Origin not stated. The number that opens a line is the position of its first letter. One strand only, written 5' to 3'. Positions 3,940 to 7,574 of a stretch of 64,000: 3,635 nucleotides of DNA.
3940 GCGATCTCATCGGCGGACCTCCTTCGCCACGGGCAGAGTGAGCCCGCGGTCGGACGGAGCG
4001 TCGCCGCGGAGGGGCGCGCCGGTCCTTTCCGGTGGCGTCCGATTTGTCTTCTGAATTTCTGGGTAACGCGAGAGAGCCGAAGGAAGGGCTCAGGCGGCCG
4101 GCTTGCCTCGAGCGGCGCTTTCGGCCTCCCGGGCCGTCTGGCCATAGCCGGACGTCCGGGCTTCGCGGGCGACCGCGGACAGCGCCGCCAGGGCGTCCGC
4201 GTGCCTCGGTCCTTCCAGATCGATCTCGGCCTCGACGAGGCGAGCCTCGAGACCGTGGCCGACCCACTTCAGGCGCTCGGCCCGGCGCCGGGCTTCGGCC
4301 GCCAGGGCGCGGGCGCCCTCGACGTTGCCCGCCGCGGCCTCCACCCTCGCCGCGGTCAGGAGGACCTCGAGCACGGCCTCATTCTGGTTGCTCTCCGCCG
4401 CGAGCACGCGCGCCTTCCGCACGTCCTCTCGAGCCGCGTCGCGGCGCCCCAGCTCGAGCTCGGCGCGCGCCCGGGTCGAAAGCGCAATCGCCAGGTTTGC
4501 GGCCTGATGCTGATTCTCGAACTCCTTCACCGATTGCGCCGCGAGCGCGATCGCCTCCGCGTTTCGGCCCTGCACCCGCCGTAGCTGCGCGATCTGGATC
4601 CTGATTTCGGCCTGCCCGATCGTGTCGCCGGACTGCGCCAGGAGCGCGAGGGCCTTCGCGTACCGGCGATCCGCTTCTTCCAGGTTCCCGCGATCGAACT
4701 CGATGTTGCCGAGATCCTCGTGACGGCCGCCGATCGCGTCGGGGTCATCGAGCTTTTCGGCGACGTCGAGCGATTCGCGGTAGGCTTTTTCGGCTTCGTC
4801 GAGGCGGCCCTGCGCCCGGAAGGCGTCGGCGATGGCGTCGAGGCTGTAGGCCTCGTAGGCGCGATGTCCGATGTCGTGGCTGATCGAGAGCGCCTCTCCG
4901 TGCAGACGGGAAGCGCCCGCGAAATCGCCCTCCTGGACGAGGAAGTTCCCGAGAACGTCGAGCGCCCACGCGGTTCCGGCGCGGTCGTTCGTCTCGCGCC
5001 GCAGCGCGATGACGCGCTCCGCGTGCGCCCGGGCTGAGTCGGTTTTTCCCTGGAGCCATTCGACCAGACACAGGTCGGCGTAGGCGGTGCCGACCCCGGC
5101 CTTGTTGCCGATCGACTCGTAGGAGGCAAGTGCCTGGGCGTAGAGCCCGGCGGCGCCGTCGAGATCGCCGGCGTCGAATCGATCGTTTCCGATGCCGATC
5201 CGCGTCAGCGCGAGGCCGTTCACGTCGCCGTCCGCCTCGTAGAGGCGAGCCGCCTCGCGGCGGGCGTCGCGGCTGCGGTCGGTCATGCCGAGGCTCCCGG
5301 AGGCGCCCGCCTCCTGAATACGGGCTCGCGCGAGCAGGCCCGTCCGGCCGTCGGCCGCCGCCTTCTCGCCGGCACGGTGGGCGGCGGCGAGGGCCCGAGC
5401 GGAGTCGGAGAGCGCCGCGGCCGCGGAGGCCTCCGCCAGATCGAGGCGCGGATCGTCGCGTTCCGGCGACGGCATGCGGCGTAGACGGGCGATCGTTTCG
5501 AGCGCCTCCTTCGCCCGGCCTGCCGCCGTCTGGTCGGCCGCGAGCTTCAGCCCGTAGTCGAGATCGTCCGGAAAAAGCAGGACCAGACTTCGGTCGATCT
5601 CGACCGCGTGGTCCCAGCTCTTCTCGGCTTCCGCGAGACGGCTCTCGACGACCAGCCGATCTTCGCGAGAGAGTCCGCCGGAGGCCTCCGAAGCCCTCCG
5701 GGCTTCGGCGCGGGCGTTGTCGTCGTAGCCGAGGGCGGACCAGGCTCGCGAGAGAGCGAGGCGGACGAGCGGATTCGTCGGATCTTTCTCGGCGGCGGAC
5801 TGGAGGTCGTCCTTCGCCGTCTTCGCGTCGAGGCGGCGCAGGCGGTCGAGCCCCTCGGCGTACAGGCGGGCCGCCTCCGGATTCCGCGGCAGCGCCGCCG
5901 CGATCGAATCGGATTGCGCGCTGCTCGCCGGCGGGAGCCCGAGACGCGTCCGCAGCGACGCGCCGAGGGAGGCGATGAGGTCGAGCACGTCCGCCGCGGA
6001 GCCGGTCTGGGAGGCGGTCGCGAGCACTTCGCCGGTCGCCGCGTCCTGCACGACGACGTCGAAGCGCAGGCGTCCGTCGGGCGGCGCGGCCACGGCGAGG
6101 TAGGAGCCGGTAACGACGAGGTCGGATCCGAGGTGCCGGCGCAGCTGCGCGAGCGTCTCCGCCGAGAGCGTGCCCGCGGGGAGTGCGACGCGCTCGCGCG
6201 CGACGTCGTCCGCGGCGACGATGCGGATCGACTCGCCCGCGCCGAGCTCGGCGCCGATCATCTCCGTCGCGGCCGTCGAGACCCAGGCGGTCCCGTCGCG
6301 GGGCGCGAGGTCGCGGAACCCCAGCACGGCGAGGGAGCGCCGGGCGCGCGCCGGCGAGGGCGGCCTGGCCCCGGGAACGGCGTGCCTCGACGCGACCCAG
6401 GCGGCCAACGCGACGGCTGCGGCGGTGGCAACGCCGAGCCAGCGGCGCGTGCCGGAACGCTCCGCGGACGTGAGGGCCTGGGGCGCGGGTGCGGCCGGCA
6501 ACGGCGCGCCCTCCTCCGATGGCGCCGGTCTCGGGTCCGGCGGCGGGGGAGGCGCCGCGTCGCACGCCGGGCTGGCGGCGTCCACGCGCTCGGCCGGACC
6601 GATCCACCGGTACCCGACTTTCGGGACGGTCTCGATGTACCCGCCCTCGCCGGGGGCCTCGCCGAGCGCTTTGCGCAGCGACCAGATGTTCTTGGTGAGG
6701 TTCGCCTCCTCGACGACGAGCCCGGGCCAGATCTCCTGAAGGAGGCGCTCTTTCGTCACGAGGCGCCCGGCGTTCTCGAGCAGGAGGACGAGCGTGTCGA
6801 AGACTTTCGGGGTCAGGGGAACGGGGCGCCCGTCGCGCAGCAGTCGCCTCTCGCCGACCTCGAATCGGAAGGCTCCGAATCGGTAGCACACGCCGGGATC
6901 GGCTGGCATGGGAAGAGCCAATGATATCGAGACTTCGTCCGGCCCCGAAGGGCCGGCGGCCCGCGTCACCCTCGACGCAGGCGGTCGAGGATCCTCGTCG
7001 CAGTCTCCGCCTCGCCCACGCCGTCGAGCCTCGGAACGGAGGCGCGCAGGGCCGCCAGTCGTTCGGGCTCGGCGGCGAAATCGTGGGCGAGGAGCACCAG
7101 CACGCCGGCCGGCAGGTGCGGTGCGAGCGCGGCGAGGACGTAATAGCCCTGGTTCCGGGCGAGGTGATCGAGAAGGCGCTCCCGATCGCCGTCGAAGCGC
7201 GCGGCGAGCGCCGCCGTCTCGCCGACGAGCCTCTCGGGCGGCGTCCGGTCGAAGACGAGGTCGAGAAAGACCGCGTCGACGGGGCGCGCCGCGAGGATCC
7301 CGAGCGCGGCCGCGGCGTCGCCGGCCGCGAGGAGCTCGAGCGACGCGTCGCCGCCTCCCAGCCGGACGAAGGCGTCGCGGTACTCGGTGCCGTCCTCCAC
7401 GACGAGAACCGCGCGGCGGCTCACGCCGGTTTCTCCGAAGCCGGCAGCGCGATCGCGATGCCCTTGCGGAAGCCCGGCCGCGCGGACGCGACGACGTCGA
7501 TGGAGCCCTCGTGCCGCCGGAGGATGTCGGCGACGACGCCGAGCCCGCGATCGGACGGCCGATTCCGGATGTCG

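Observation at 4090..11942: Five signalling genes joined by four consecutive GTGA overlaps: possible split His-Asp-His-Asp relay ending in a sigma-54 activator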

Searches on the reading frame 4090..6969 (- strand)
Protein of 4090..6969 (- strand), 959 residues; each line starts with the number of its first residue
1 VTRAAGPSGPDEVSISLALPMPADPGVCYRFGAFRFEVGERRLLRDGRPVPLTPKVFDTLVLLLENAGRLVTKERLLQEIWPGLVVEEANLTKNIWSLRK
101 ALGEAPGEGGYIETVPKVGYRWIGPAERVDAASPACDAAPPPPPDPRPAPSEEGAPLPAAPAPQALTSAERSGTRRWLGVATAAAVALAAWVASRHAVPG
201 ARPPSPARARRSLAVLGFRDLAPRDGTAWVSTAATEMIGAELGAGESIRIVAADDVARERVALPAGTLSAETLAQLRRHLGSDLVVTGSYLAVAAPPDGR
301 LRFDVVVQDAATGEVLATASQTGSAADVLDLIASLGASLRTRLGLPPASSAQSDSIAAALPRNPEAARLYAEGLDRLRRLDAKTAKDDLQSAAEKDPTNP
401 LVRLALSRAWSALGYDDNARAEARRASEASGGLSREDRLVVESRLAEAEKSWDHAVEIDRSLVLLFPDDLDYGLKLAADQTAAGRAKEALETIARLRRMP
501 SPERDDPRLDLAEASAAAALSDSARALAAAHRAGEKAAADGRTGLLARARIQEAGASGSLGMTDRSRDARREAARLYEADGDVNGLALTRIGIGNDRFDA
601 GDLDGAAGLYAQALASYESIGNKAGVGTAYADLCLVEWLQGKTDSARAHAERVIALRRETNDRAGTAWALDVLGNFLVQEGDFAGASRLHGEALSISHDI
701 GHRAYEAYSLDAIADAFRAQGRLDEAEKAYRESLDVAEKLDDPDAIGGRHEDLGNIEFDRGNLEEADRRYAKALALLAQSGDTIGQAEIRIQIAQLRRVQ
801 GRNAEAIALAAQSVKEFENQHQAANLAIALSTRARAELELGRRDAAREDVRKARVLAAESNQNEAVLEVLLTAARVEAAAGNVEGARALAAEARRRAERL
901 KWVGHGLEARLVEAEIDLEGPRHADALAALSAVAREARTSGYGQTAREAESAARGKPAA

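Call 4: search_protein_families(library=pfam, proteins=[window:4090-6969:-], max_evalue=0.1)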
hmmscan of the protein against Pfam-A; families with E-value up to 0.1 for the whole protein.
window:4090-6969:- (959 aa): 12 families
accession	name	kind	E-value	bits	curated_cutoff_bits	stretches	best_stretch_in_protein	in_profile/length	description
PF13424.12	TPR_12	-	3.4e-21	75.7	30.1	4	673-739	9-77/77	Tetratricopeptide repeat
PF17874.7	TPR_MalT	-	2.1e-18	67.2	45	2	638-942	12-315/336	MalT-like TPR region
PF00486.34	Trans_reg_C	-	1.9e-16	60.3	26.2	1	47-121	1-76/77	Transcriptional regulatory protein, C terminal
PF13374.12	TPR_10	-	1.3e-11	44.5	27.5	2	707-740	2-35/42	Tetratricopeptide repeat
PF13176.12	TPR_7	-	7.7e-09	35.4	27.9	1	709-743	1-35/36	Tetratricopeptide repeat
PF13414.12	TPR_11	-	2.1e-07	31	26.8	0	754-776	1-23/42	TPR repeat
PF00515.34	TPR_1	-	0.00011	22.3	27.8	1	713-738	7-32/34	Tetratricopeptide repeat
PF07719.23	TPR_2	-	0.00079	19.8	27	1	708-737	2-31/34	Tetratricopeptide repeat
PF13181.12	TPR_8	-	0.0027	18.2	25.7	1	710-738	4-32/34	Tetratricopeptide repeat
PF13428.12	TPR_14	-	0.0037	18.3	23.5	0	711-736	5-30/44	Tetratricopeptide repeat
PF14559.12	TPR_19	-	0.007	17.1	25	1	381-428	6-53/68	Tetratricopeptide repeat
PF24885.1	TPR_NPHP3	-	0.0078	16.1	100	0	666-741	140-217/239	Nephrocystin-3 TPR domain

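Call 5: search_protein_families(library=ncbifam, proteins=[window:4090-6969:-], max_evalue=0.1)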
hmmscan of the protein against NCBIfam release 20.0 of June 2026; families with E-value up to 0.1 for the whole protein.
window:4090-6969:- (959 aa): 38 families (the best 25 are shown)
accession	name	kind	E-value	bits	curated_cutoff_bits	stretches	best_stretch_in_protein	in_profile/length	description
NF041717.1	HaaA_phane_TPR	equivalog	2.7e-19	68.8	1125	1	561-893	526-858/882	cyclophane-containing RiPP biosynthesis TPR protein HaaT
TIGR04510.1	mod_pep_cyc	subfamily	1.2e-15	57.2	400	1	297-571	327-602/814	putative peptide modification system cyclase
NF007540.1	PRK10153.1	equivalog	3.2e-14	52.7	400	1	27-167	4-146/516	lysine decarboxylation/transport transcriptional activator CadC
NF009037.0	PRK12370.1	equivalog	7.2e-14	51.1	589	1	41-131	25-114/553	HilA/EilA family virulence transcriptional regulator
NF053520.1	HK_Porph_FimS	equivalog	1.3e-13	50.1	600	2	593-727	130-264/618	sensor histidine kinase FimS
NF053617.1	SARPRegAfsRStmc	equivalog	4e-12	44.9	1430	2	705-906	734-945/986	SARP-family global regulator AfsR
NF033117.2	vanR_ACDEGLN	exception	4e-08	33.1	350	1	41-121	143-224/226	VanR-ABDEGLN family response regulator transcription factor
TIGR02154.1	PhoB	equivalog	2.6e-07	30.2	296.2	1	33-121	136-224/226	phosphate regulon transcriptional regulator PhoB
NF007820.0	PRK10529.1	equivalog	3.7e-07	29.8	325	1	30-123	130-224/225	two-component system response regulator KdpE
NF008870.1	PRK11906.1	equivalog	5.1e-07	29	800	1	50-124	30-103/458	HilA family transcriptional regulator YgeH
NF040689.1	MtrAB_MtrA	equivalog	1.1e-06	28.1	300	1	31-121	126-217/219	MtrAB system response regulator MtrA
NF045944.1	ResRegRpaBCyano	equivalog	1.3e-06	27.9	330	1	30-121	132-226/229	response regulator transcription factor RpaB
NF045914.1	RespRegNblR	equivalog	3e-06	27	300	1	29-120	132-223/228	response regulator transcription factor NblR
NF053854.1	RespRegPhoBBctds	equivalog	4.3e-06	26.3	270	1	34-105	138-210/225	two-component system response regulator PhoB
NF033120.0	vanR_FM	exception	6.7e-06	25.9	460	1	31-123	137-230/231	vancomycin resistance response regulator transcription factor, VanR-F/VanR-M family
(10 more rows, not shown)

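Call 81: search_protein_families(library=padloc, proteins=[window:4090-6909:-], max_evalue=0.001)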
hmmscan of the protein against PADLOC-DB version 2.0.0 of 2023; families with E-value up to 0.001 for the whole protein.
window:4090-6909:- (939 aa): 1 family
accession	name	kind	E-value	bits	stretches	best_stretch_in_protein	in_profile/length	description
PDLC01169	TPR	-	1.4e-11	42.3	1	649-723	111-185/252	TPR repeats containing protein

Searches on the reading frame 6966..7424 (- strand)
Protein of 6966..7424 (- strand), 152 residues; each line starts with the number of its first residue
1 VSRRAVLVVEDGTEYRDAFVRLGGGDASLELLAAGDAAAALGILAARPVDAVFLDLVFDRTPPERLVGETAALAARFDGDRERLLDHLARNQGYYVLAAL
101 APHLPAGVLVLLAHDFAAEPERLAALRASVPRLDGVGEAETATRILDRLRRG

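Call 4: search_protein_families(library=pfam, proteins=[window:6966-7424:-], max_evalue=0.1)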
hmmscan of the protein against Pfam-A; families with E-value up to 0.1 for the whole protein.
window:6966-7424:- (152 aa): 2 families
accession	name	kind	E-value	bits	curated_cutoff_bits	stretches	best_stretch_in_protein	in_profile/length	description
PF00072.30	Response_reg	-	0.014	16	30.2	1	6-57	1-51/111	Response regulator receiver domain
PF01816.23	LRV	-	0.033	15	21.6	1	98-115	7-24/26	Leucine rich repeat variant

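Call 5: search_protein_families(library=ncbifam, proteins=[window:6966-7424:-], max_evalue=0.1)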
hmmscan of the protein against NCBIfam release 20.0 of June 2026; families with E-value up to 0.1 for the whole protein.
window:6966-7424:- (152 aa): 0 families

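Call 50: search_solved_structures(query=A4, max_evalue=1, show_alignments=2)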
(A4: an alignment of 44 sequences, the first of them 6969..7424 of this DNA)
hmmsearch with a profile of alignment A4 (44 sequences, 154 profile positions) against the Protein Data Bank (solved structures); distinct sequences matched with E-value up to 1: 19.
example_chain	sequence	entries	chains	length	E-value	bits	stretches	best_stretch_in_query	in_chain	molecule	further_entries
3i42_A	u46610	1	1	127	0.019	17.9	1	5-73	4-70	Response regulator receiver domain protein (CheY-like)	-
6swl_A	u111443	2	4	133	0.023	17.7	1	4-59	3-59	Two-component response regulator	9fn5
4e7o_A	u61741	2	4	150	0.041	16.9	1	5-59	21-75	Response regulator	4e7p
3cz5_A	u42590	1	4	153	0.048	16.7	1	5-59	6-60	Two-component response regulator, LuxR family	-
4zmr_A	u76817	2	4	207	0.048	16.7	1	5-59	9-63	Response regulator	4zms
4hye_A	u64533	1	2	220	0.051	16.6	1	5-59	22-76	Response regulator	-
1ys6_A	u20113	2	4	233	0.091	15.8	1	6-59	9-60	Transcriptional regulatory protein prrA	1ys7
9xzo_A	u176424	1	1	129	0.1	15.6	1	6-58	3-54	De novo protein M1X0B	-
5x5j_A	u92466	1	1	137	0.12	15.4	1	4-58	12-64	AdeR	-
7cci_A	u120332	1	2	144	0.14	15.2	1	4-59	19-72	AdeR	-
5xjp_A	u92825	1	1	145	0.14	15.2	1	4-58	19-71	AdeR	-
3cnb_A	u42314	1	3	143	0.28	14.2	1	5-59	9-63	DNA-binding response regulator, merR family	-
4d6x_A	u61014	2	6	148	0.5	13.4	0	5-60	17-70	BACTERIAL REGULATORY, FIS FAMILY PROTEIN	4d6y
1mvo_A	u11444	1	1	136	0.6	13.1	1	4-62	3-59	PhoP response regulator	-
3t6k_A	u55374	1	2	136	0.66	13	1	4-60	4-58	Response regulator receiver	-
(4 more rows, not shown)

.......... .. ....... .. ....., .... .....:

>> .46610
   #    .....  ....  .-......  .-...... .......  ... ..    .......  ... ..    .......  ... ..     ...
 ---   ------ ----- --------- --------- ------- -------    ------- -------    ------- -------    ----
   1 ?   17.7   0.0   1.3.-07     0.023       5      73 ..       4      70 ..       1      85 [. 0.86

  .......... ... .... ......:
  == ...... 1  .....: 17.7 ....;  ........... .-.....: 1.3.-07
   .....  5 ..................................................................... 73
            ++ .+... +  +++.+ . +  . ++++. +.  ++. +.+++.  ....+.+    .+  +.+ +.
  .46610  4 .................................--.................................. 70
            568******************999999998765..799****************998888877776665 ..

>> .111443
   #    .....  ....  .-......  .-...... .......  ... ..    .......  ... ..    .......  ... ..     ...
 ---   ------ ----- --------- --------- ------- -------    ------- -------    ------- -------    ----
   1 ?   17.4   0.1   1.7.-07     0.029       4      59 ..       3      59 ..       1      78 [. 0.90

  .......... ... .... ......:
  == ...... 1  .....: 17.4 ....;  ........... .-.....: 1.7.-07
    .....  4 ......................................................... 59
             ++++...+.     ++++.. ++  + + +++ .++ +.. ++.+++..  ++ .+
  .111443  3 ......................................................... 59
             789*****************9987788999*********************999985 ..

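Call 80: search_protein_families(library=pfam, alignment_id=A4, max_evalue=1)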
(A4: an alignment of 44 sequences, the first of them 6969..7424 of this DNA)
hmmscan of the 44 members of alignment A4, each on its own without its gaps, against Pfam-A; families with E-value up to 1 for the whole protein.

A. member 1, window:6969-7424:- (152 aa): 2 families
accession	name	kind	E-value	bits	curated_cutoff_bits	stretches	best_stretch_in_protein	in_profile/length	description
PF00072.30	Response_reg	-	0.014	16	30.2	1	6-57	1-51/111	Response regulator receiver domain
PF01816.23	LRV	-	0.033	15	21.6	1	98-115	7-24/26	Leucine rich repeat variant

B. families by the number of members that match (of 44 scanned): 17 families
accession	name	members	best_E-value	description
PF00072.30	Response_reg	40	0.00017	Response regulator receiver domain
PF05226.16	CHASE2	7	0.0048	CHASE2 domain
PF13242.12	Hydrolase_like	2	0.0073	HAD-hyrolase-like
PF13472.12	Lipase_GDSL_2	2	0.043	GDSL-like Lipase/Acylhydrolase family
PF20182.3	DUF6545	2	0.1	Family of unknown function (DUF6545)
PF09121.15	Tower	2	0.19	Tower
PF06864.17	PAP_PilO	1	0.027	Pilin accessory protein (PilO)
PF01816.23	LRV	1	0.033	Leucine rich repeat variant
PF02913.24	FAD-oxidase_C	1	0.053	FAD linked oxidases, C-terminal domain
PF24669.2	Ddi2_HDD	1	0.058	Ddi2 HDD domain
PF07538.16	ChW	1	0.06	Clostridial hydrophobic W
PF11067.13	DUF2868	1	0.061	Protein of unknown function (DUF2868)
PF05489.18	Phage_tail_X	1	0.12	Phage Tail Protein X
PF10414.14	CysG_dimeriser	1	0.12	Sirohaem synthase dimerisation region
PF02954.25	HTH_8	1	0.14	Bacterial regulatory protein, Fis family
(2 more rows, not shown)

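Call 81: search_protein_families(library=padloc, proteins=[window:6966-7424:-], max_evalue=0.001)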
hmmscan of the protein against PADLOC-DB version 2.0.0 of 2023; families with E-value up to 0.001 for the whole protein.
window:6966-7424:- (152 aa): 0 families
